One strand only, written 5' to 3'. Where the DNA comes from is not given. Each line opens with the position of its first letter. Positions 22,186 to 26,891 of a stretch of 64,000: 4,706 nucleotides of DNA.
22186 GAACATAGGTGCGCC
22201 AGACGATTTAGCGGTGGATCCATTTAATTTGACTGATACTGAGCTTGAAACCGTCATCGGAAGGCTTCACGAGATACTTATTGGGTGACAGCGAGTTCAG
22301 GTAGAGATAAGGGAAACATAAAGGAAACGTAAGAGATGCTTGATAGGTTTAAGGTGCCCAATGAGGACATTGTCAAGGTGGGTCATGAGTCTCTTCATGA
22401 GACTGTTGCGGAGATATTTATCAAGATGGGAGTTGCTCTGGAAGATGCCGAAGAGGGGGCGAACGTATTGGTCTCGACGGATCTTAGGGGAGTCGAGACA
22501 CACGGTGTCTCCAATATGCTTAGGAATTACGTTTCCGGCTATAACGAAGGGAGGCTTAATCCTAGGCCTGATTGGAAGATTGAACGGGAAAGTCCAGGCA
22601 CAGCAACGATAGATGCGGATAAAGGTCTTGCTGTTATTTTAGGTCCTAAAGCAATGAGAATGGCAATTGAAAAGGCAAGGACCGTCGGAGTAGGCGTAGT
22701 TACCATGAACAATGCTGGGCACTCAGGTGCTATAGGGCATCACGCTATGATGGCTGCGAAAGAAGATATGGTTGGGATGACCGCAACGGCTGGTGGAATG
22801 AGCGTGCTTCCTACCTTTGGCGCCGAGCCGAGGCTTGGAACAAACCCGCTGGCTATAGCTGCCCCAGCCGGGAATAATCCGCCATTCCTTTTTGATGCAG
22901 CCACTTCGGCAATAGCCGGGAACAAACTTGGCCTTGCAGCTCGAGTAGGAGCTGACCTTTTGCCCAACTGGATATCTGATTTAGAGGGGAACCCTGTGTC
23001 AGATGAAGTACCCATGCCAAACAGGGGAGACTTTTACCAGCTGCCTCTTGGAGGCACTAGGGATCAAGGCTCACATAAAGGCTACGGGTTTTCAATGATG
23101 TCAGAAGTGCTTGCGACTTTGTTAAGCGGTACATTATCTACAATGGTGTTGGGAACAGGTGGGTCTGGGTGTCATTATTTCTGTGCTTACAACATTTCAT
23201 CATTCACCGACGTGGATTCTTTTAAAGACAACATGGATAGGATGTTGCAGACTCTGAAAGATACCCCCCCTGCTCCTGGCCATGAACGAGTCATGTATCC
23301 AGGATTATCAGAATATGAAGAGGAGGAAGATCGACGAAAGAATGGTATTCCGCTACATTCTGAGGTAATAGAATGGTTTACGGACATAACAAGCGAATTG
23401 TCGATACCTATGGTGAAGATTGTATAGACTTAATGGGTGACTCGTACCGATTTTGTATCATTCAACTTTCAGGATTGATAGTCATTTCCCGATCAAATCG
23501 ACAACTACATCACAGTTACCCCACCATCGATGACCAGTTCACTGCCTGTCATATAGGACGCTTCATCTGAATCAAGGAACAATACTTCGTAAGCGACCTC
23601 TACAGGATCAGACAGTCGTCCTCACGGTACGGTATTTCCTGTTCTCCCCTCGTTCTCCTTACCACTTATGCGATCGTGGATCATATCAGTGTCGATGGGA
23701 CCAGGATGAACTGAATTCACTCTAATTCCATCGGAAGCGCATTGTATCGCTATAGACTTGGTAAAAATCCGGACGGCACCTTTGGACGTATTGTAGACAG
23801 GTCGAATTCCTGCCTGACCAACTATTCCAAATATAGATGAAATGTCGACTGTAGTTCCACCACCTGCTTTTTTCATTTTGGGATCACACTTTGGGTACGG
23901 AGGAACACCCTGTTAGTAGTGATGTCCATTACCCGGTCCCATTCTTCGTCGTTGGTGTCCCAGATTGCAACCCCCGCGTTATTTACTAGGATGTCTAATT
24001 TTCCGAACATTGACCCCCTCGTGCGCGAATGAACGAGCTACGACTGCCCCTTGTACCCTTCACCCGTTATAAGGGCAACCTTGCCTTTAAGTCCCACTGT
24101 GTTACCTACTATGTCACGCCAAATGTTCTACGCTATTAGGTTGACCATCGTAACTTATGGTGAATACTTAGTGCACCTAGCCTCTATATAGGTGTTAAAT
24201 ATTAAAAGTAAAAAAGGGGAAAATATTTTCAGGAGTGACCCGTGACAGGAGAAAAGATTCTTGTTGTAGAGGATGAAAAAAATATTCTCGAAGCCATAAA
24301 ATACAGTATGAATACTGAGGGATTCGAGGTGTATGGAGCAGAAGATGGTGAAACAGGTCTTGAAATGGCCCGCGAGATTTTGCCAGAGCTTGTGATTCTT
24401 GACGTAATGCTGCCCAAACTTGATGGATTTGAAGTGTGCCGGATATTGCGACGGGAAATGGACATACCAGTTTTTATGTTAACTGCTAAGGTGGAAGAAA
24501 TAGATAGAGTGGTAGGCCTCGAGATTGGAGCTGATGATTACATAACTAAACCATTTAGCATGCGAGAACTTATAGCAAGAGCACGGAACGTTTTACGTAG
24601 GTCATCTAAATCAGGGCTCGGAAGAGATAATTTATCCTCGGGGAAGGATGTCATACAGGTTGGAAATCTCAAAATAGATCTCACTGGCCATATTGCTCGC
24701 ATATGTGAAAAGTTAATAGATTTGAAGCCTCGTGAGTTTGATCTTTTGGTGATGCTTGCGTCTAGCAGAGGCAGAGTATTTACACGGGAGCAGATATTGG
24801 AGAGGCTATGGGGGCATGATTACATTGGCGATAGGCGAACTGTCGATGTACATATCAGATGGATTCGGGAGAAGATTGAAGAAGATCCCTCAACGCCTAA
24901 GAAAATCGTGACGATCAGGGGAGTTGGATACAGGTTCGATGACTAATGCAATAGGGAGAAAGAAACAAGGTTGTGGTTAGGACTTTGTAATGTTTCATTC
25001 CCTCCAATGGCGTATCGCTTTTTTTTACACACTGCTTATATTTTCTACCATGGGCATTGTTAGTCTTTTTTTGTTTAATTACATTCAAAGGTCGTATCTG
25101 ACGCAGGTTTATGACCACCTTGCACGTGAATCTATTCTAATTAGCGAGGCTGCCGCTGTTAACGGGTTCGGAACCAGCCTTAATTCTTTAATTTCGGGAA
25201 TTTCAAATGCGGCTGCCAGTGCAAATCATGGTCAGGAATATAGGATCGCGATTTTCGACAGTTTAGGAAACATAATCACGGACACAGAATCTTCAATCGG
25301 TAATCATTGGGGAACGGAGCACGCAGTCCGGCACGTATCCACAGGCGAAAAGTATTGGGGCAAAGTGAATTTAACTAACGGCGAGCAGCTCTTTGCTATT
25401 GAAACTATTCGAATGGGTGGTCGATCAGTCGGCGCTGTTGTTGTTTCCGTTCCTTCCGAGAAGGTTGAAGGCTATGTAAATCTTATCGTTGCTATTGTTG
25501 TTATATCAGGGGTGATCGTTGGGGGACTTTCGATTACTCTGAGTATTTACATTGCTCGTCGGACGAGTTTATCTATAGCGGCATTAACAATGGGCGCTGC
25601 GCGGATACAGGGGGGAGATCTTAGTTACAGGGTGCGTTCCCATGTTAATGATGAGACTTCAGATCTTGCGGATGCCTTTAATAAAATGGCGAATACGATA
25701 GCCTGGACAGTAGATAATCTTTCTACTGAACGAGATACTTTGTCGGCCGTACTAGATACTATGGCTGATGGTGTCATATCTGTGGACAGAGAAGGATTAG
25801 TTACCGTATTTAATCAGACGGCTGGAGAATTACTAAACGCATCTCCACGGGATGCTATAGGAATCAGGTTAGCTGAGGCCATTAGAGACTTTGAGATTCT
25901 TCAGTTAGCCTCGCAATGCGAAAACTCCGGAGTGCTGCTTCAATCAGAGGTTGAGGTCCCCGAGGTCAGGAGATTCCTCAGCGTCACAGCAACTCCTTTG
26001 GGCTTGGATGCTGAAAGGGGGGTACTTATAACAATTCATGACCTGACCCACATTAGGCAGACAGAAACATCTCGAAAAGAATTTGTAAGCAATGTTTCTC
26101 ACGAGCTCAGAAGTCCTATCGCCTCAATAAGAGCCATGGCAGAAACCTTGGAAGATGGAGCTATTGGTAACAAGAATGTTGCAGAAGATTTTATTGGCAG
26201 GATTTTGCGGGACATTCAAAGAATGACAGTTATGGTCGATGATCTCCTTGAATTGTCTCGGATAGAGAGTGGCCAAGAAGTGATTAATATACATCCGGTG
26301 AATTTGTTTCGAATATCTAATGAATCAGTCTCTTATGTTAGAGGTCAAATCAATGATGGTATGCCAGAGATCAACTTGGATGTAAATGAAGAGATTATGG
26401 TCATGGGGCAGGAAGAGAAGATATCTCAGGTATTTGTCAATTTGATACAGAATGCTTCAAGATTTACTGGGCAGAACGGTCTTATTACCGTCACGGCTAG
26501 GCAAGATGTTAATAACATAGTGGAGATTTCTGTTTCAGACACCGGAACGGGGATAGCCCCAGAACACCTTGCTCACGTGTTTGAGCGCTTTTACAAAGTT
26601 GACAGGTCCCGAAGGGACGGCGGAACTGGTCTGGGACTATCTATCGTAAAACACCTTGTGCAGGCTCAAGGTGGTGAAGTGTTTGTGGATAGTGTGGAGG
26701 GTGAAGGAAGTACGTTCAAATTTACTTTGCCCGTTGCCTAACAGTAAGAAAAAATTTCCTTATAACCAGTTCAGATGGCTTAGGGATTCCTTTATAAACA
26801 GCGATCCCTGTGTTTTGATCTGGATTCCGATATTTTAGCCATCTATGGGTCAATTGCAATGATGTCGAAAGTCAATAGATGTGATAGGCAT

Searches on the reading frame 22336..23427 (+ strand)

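Call 22: search_protein_families(library=pfam, proteins=[window:22336-23427:+], max_evalue=0.0001)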
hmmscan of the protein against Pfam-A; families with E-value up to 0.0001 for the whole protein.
window:22336-23427:+ (363 aa): 1 family
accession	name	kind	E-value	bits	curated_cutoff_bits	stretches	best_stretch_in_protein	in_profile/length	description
PF02615.19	Ldh_2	-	4.3e-97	325.7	38.8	1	17-346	3-330/333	Malate/L-lactate dehydrogenase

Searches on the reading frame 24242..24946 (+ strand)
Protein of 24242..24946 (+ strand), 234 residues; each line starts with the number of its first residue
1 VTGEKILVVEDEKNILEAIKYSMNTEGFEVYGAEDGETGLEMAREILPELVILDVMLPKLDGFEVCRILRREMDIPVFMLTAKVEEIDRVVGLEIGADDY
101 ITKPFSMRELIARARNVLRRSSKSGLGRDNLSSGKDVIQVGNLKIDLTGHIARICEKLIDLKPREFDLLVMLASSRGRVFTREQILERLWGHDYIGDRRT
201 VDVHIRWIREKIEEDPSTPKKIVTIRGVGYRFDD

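Call 22: search_protein_families(library=pfam, proteins=[window:24242-24946:+], max_evalue=0.0001)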
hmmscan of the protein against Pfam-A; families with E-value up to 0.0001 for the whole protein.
window:24242-24946:+ (234 aa): 2 families
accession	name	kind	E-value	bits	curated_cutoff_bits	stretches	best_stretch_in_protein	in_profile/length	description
PF00486.34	Trans_reg_C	-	3.8e-29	101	26.2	1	158-232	3-77/77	Transcriptional regulatory protein, C terminal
PF00072.30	Response_reg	-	1.9e-27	96.1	30.2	1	6-114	1-110/111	Response regulator receiver domain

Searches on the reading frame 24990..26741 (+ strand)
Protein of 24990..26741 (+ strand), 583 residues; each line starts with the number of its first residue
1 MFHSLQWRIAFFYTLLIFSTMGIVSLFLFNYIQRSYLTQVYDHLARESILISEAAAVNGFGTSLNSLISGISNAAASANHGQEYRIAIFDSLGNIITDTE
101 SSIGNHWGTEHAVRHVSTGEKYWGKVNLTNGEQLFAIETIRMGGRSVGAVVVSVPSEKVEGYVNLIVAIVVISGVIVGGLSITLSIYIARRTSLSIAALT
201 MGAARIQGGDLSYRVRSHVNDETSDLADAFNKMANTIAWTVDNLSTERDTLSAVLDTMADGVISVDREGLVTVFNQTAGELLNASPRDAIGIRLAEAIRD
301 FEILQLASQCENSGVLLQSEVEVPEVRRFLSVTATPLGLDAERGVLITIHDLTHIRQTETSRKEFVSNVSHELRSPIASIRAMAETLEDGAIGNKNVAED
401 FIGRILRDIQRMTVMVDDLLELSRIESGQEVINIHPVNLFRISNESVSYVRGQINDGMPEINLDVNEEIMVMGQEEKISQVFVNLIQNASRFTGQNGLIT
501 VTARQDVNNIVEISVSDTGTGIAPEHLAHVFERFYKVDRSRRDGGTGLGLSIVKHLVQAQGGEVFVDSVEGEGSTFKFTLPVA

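Call 22: search_protein_families(library=pfam, proteins=[window:24990-26741:+], max_evalue=0.0001)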
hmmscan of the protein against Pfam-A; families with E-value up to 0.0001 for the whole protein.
window:24990-26741:+ (583 aa): 4 families
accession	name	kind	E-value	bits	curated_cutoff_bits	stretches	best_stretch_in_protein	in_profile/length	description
PF02518.31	HATPase_c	-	2.8e-28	99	26.4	1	474-582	2-109/111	Histidine kinase-, DNA gyrase B-, and HSP90-like ATPase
PF00512.31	HisKA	-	2.9e-19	69.3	26.9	1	362-428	2-66/66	His Kinase A (phospho-acceptor) domain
PF00672.30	HAMP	-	5.1e-10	40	25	1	188-237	2-51/53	HAMP domain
PF00989.32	PAS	-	9.6e-08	32.5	22.6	1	251-351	3-112/113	PAS fold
